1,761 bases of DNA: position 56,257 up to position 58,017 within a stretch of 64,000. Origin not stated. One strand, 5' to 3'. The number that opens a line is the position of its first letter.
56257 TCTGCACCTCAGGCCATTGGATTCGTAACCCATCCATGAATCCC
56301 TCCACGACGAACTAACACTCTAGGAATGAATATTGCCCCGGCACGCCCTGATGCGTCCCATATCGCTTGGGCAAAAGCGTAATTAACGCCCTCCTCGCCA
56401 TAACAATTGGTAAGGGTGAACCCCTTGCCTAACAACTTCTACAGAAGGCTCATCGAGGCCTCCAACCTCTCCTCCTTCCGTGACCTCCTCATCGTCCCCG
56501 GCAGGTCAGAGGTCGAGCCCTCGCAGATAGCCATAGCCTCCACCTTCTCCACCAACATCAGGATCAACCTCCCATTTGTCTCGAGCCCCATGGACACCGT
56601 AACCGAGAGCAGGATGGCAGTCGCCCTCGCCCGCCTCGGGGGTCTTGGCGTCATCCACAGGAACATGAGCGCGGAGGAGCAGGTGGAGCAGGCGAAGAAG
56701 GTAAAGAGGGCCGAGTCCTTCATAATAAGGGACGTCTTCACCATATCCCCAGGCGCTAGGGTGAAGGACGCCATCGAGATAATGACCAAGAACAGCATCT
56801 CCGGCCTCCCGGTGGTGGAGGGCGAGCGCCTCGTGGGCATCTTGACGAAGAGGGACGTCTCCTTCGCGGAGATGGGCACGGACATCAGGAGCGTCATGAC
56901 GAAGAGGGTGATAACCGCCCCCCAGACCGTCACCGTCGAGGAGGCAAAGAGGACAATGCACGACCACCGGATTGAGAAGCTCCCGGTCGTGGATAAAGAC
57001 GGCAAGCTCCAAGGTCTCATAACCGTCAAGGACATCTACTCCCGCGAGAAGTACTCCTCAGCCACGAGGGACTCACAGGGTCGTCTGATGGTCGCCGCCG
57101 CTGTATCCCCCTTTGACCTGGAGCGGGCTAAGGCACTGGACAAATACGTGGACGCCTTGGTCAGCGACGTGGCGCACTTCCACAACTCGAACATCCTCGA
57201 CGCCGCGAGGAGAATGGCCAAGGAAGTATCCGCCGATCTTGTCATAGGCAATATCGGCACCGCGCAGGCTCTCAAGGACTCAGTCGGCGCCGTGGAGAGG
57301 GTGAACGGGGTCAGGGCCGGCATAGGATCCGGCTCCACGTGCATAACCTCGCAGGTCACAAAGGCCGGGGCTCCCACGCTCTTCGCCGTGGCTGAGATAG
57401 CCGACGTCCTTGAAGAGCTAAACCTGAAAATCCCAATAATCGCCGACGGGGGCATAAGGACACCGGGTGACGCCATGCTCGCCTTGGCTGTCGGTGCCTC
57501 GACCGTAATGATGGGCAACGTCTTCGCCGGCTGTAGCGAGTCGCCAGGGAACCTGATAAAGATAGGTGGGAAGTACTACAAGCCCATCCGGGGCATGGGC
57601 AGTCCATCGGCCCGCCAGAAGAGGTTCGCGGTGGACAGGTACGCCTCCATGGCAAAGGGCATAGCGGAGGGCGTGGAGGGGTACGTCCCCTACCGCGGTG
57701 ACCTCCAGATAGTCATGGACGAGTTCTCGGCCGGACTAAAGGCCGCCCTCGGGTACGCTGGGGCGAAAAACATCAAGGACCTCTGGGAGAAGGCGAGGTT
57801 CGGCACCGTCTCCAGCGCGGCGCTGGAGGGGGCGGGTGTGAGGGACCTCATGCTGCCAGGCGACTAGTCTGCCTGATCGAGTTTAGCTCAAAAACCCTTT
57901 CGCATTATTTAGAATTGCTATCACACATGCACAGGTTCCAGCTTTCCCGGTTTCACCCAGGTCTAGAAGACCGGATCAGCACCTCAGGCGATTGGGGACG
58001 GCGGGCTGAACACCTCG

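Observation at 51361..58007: Five direct copies of the 23S rRNA 3' end plus trailer punctuate a 6.6-kb gene block downstream of the rRNA operon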

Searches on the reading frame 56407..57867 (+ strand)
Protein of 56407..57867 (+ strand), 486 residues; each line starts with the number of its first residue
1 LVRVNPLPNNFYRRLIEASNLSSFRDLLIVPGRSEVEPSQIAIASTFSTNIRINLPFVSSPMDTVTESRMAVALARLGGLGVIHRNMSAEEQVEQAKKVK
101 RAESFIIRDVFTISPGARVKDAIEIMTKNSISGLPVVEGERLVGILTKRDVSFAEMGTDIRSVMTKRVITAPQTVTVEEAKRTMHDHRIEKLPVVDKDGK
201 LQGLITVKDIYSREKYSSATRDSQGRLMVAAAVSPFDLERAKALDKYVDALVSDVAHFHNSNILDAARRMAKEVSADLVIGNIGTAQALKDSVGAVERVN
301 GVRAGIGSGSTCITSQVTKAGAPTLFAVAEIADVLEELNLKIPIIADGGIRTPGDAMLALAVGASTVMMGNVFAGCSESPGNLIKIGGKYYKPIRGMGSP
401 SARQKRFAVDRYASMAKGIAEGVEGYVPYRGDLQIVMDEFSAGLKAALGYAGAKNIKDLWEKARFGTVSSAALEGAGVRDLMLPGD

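Call 9: search_protein_families(library=pfam, proteins=[window:56407-57867:+], max_evalue=0.01)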
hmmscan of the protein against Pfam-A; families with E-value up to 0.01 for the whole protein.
window:56407-57867:+ (486 aa): 8 families
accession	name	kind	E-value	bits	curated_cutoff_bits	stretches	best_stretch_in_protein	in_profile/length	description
PF00478.31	IMPDH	-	1.3e-105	353.7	25.6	1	23-474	3-340/345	IMP dehydrogenase / GMP reductase domain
PF00571.33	CBS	-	1e-28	99.8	24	2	160-211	1-52/57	CBS domain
PF03060.21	NMO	-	4.8e-12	46.3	28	1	299-382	162-234/331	Nitronate monooxygenase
PF01645.23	Glu_synthase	-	1.3e-07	31.6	20.4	1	285-371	219-305/369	Conserved region in glutamate synthase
PF01070.24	FMN_dh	-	2.2e-07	30.7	24.9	1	322-373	257-305/350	FMN-dependent dehydrogenase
PF01180.27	DHO_dh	-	3.5e-05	23.6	27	1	327-371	226-270/291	Dihydroorotate dehydrogenase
PF05690.20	ThiG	-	0.00033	20.5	23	1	336-375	172-209/247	Thiazole biosynthesis protein ThiG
PF01207.24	Dus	-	0.0088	15.6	20.4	0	329-371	174-215/311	Dihydrouridine synthase (Dus)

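Call 11: find_related_loci(query=window:56407-57867:+, collection=genome_contigs, flank=10000)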
Query window:56407-57867:+ (486 aa) in genome_contigs; peptide patterns used: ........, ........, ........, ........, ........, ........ (x = any residue, [..] = any of these).
142 stretches matched a pattern; 32 encode a relative of the query (tblastn E <= 1e-3); 32 distinct loci.
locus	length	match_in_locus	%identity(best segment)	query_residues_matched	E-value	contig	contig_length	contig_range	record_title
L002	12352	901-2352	88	3-486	0e+0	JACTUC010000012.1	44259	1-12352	MAG: Candidatus Methanomethyliaceae archaeon isolate SPRUCE.2016.3.metabat2.33 SPRUCE.2016.3_scaffold_677, whole genome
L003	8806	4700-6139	74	7-486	0e+0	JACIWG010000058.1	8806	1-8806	MAG: Nitrososphaeria archaeon isolate MAG-19 Nitrososphaeria_E3_bin12_Scaffold_58, whole genome shotgun sequence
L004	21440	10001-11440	73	7-486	0e+0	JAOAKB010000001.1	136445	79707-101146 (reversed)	MAG: Nitrososphaeria archaeon isolate SKW303 NODE_1_length_136445_cov_8.128909, whole genome shotgun sequence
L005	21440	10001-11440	73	7-486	0e+0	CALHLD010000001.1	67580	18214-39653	MAG: uncultured archaeon isolate S1_Bin_METABAT__236_1 genome assembly, contig: c_000001113466, whole genome shotgun seq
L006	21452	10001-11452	71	3-486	0e+0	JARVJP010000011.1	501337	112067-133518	MAG: Nitrososphaeria archaeon isolate DRTY6_bin.115 NODE_28_length_501337_cov_2.07548, whole genome shotgun sequence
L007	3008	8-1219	75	83-486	0e+0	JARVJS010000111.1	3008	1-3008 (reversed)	MAG: Nitrososphaeria archaeon isolate DRTY7.bin_36 NODE_2699_length_3008_cov_9.7242, whole genome shotgun sequence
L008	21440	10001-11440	74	7-486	0e+0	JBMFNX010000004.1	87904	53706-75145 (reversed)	MAG: Nitrososphaeria archaeon isolate KM4338-22 NODE_4_length_87904_cov_11.258656, whole genome shotgun sequence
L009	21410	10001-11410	40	23-483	3e-101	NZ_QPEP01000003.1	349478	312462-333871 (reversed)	Salinibius halmophilus strain WDS2A16A WDS2A16A_scaffold3, whole genome shotgun sequence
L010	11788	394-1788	41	23-481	2e-100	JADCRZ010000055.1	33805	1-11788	MAG: Williamsia sp. isolate E01 scaffold55-size33805, whole genome shotgun sequence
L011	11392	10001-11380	41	23-473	4e-98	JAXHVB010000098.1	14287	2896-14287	MAG: Pseudomonadota bacterium isolate MAG66_tar_biofilm MAG66_98, whole genome shotgun sequence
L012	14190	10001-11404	38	23-483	8e-96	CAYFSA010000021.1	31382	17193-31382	MAG TPA_asm: uncultured Ectothiorhodospiraceae bacterium isolate ERP107533_co1_143 genome assembly, contig: NODE_671_len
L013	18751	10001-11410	40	23-483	3e-95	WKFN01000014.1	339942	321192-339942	MAG: Alteromonadaceae bacterium isolate MAG12 k99_95091, whole genome shotgun sequence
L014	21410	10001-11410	40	23-483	3e-95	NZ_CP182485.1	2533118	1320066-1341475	Opacimonas sp. LMIT016 chromosome, complete genome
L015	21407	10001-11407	38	23-481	2e-94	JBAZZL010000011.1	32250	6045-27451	MAG: Patescibacteria group bacterium isolate SO_2017_GW3_15 scaffold_879_c1_OW296A_2017, whole genome shotgun sequence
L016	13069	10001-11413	38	23-481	2e-94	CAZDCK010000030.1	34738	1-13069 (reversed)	MAG TPA_asm: uncultured Enterobacteriaceae bacterium isolate SRP134809_co1_329 genome assembly, contig: NODE_2180_length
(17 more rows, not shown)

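Call 43: find_encoding_contigs(protein=window:56407-57867:+, flank=10000, max_places=6)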
Protein window:56407-57867:+ (486 aa): no gene with exactly this product is on record in the collection.

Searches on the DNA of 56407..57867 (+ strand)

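Call 12: search_rna_families(sources=[L002, L003, L004, L005, L006, L007, L008, L031], threshold=gathering)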
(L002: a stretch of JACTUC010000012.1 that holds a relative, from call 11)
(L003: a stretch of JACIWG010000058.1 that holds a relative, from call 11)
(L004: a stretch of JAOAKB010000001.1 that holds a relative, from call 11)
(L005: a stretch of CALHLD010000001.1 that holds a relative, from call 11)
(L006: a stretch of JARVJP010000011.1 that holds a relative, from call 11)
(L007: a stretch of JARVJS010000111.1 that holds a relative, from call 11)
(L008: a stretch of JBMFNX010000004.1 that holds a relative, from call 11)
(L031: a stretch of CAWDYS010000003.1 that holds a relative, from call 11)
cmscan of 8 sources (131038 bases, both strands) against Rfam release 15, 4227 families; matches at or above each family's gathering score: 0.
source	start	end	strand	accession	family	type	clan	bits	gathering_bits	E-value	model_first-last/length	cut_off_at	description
